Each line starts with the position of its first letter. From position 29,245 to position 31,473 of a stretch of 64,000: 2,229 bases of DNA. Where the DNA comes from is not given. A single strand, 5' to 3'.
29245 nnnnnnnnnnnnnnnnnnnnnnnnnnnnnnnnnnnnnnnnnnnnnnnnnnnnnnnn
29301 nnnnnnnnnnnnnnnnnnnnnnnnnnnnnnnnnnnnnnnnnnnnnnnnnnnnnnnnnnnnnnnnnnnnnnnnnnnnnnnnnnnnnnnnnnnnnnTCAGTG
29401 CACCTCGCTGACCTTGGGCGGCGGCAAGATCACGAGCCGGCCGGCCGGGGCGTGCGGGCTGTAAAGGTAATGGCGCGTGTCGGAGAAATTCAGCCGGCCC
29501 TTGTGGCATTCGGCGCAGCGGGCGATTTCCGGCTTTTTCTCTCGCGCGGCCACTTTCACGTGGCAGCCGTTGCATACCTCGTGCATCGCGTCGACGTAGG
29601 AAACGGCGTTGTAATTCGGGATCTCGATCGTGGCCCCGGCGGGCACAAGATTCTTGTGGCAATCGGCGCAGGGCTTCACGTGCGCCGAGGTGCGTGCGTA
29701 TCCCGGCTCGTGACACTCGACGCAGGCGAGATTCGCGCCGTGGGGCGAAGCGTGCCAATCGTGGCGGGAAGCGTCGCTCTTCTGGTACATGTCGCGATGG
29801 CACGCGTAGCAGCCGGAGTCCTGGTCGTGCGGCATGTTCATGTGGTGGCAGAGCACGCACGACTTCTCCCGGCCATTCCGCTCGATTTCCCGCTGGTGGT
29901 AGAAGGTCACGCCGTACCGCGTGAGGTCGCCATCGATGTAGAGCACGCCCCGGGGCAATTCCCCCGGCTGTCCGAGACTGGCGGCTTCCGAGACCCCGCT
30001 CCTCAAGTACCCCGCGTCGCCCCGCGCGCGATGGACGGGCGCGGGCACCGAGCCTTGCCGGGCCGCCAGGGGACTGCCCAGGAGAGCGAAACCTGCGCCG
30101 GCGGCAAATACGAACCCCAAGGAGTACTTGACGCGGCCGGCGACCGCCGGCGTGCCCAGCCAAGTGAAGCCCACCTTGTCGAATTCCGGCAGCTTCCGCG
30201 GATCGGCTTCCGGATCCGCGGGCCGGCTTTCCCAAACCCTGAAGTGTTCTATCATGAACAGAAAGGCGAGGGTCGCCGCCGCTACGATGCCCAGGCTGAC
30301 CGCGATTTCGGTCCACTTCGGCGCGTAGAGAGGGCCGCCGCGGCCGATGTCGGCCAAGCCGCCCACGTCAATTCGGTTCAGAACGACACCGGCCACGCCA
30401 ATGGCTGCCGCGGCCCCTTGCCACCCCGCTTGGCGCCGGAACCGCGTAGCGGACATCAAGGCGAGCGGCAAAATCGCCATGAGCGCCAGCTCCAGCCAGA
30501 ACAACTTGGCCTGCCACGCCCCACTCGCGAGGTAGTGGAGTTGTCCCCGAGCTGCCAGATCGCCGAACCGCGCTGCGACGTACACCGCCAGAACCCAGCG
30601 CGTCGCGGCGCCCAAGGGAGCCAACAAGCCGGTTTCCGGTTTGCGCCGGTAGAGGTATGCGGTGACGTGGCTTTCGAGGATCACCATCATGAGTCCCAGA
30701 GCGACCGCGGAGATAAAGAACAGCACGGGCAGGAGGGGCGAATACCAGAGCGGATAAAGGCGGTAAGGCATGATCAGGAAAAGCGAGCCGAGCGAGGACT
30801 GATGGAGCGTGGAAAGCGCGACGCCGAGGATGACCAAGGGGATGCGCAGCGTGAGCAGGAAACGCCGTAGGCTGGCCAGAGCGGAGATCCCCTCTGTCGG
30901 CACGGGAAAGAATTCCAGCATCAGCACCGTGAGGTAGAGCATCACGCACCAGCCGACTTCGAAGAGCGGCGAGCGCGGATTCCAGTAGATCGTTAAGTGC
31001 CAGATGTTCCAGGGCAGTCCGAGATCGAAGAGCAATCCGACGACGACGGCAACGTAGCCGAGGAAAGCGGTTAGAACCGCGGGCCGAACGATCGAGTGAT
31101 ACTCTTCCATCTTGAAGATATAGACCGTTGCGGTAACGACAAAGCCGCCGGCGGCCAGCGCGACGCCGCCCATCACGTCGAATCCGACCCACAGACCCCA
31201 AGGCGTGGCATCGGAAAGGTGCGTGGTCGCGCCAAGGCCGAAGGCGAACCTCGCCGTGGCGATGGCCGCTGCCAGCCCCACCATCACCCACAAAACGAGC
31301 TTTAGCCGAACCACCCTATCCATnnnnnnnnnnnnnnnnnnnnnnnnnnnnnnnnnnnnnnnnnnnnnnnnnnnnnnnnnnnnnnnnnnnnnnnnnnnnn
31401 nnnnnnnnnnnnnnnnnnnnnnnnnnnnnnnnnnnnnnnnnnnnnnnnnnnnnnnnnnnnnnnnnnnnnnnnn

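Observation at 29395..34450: Hmc-like K-M-O-P respiratory module whose NrfD subunit is fused to a hexahaem cytochrome c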

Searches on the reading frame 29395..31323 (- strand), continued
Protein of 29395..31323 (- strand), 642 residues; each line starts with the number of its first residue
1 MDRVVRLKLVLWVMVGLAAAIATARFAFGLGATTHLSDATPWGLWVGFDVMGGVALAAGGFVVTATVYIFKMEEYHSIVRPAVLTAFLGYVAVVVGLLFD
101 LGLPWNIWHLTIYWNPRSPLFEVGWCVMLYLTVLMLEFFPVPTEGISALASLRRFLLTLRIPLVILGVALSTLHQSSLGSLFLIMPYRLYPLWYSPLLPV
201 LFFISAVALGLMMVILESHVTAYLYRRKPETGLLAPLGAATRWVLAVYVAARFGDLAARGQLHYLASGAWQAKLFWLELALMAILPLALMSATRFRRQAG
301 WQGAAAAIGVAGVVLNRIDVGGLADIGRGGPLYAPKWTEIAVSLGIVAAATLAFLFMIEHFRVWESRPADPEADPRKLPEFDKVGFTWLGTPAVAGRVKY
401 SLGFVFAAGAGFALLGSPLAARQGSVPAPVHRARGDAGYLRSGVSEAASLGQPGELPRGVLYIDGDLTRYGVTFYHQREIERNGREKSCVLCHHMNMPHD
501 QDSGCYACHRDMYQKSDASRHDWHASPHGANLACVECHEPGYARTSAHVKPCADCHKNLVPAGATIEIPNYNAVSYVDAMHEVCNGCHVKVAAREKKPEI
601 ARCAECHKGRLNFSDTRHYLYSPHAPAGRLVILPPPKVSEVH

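Call 84: fold_search(model_id=the predicted structure, library=pdb)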
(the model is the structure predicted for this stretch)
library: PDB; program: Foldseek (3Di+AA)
matches with E <= 10: 415; with E <= 0.001: 9
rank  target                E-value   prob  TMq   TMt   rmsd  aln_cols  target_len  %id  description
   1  6btm_C                1.4e-07  1.00  0.45  0.61   5.2       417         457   15  Structure of Alternative Complex III from Flavobacterium johnsoniae (Wild Type) (released 2018-05-09)
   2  8k9e_C                2.3e-07  1.00  0.45  0.62   5.0       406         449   17  Cryo-EM structure of the photosynthetic alternative complex III from Chloroflexus aurantiacus at 3.3 angstrom (released 2024-03-06)
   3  6lod_C                4.9e-07  1.00  0.39  0.53   8.9       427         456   18  Cryo-EM structure of the air-oxidized photosynthetic alternative complex III from Roseiflexus castenholzii (released 2020-11-04)
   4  6f0k_C                3.0e-06  1.00  0.44  0.62   7.3       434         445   16  Alternative complex III (released 2018-05-09)
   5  8k9e_F                1.5e-05  1.00  0.33  0.50   8.5       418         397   15  Cryo-EM structure of the photosynthetic alternative complex III from Chloroflexus aurantiacus at 3.3 angstrom (released 2024-03-06)
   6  9ilt_F                3.2e-05  1.00  0.34  0.50   7.8       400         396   17  Crystal structure of alternative complex III from Chloroflexus aurantiacus (released 2025-03-19)
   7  6btm_F                3.5e-04  1.00  0.34  0.50   9.2       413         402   16  Structure of Alternative Complex III from Flavobacterium johnsoniae (Wild Type) (released 2018-05-09)
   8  6lod_F                3.6e-04  1.00  0.38  0.57   7.5       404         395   16  Cryo-EM structure of the air-oxidized photosynthetic alternative complex III from Roseiflexus castenholzii (released 2020-11-04)
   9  6f0k_F                7.7e-04  1.00  0.32  0.49   8.5       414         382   15  Alternative complex III (released 2018-05-09)
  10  2vpw_C                3.2e-03  1.00  0.25  0.55   7.4       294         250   20  Polysulfide reductase with bound menaquinone (released 2008-06-10)
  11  9r2g_D                8.2e-03  1.00  0.24  0.42  10.7       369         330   18  Cytochrome bd II oxidase qOR-2 type from Mycobacterium smegmatis (released 2026-03-04)
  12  7nkz_B                7.1e-02  0.99  0.28  0.46   8.1       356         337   15  Cryo-EM structure of the cytochrome bd oxidase from M. tuberculosis at 2.5 A resolution (released 2021-09-22)
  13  9fka_B                8.8e-02  0.99  0.27  0.44   9.6       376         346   16  Cryo-EM structure of the reduced cytochrome bd oxidase from M. tuberculosis (released 2025-02-12)
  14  9ll0                  1.0e-01  0.35  0.14  0.20  22.5       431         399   16  Cryo-EM structure of G6PT1 in complex with Glucose-6-phosphate (released 2025-12-31)
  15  5doq_B                1.1e-01  0.94  0.26  0.42   8.3       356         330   13  The structure of bd oxidase from Geobacillus thermodenitrificans (released 2016-05-04)
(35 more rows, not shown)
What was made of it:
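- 30241..31323 (-): P, aa 1-361: a 10-helix NrfD-type quinone-interacting membrane domain. Foldseek's best hits are ActC of alternative complex III (6btm_C, 8k9e_C, 6f0k_C; TM-score about 0.62), followed by PsrC 2vpw_C (call 84).
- On NrfD/PsrC superfamily (PF03916): Foldseek matches ActC, ActF and PsrC (call 84).
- The fold is ActC-like (call 84).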

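Call 87: find_encoding_contigs(protein=P0072, flank=8000, max_places=1)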
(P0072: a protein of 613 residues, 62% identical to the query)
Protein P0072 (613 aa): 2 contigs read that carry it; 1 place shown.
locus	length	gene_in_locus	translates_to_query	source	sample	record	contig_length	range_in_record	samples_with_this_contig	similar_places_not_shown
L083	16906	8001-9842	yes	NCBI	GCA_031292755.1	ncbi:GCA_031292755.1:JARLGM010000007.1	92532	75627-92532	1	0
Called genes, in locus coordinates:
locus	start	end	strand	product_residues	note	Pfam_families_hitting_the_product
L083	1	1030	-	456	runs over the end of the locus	PF13372:Alginate_exp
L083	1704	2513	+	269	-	PF13189:Cytidylate_kin2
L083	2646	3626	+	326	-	PF01925:TauE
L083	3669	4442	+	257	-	PF09608:Alph_Pro_TM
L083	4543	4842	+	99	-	PF19135:DUF5818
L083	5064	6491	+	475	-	PF13183:Fer4_8 (weak), PF02754:CCG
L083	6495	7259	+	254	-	-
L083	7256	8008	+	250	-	PF00037:Fer4 (faint), PF12837:Fer4_6 (faint), PF13187:Fer4_9 (faint), PF13237:Fer4_10 (faint), PF12838:Fer4_7 (weak), PF13247:Fer4_11, PF12838:Fer4_7 (weak), PF12797:Fer4_2 (weak), +1 more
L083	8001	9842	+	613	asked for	PF03916:NrfD, PF02085:Cytochrom_CIII (weak), PF14522:Cytochrome_C7 (faint), PF14537:Cytochrom_c3_2 (faint), PF02085:Cytochrom_CIII (weak)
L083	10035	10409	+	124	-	-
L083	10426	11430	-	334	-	-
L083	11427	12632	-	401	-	PF02746:MR_MLE_N, PF13378:MR_MLE_C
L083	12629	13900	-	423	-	PF00083:Sugar_tr (faint), PF07690:MFS_1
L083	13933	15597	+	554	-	PF01229:Glyco_hydro_39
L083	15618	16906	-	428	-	PF25183:OMP_b-brl_4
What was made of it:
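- Gene lengths and contig match the locus fetched in call 87.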

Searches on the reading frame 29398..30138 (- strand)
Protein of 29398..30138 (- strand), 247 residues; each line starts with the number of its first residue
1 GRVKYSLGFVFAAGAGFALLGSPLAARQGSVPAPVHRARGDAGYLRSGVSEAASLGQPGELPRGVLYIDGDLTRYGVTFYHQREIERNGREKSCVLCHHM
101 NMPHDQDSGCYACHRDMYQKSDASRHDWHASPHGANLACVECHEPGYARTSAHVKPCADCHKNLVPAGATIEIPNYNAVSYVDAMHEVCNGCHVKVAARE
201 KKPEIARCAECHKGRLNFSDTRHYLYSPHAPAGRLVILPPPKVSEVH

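Call 39: search_protein_representatives(protein=window:29398-30138:-)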
Query: 247 residues. Proteins with E-value up to 0.001 (for the whole library): 312; up to 1e-10: 230; up to 1e-30: 21. The best 150 are listed.
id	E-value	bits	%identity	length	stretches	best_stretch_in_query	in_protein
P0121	2.9e-64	233.2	56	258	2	65-241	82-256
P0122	1.3e-45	172.1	51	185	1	66-213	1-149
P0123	3.4e-45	170.7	48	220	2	65-219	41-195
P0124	6.8e-45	169.8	47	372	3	64-201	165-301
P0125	1.1e-42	162.5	49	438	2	65-215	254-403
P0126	1.6e-40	155.4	55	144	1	100-240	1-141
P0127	5.6e-40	153.7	49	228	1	65-214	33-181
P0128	2.4e-38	148.3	41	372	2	65-215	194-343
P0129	3.7e-38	147.7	45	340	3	65-198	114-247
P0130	3.8e-38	147.6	38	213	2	85-240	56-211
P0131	8.9e-37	143.2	49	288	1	64-214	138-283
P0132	2.4e-36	141.8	51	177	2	65-193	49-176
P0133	1.3e-35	139.4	45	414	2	65-225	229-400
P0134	6.0e-35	137.2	42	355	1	65-214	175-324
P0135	8.0e-35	136.8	45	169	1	91-233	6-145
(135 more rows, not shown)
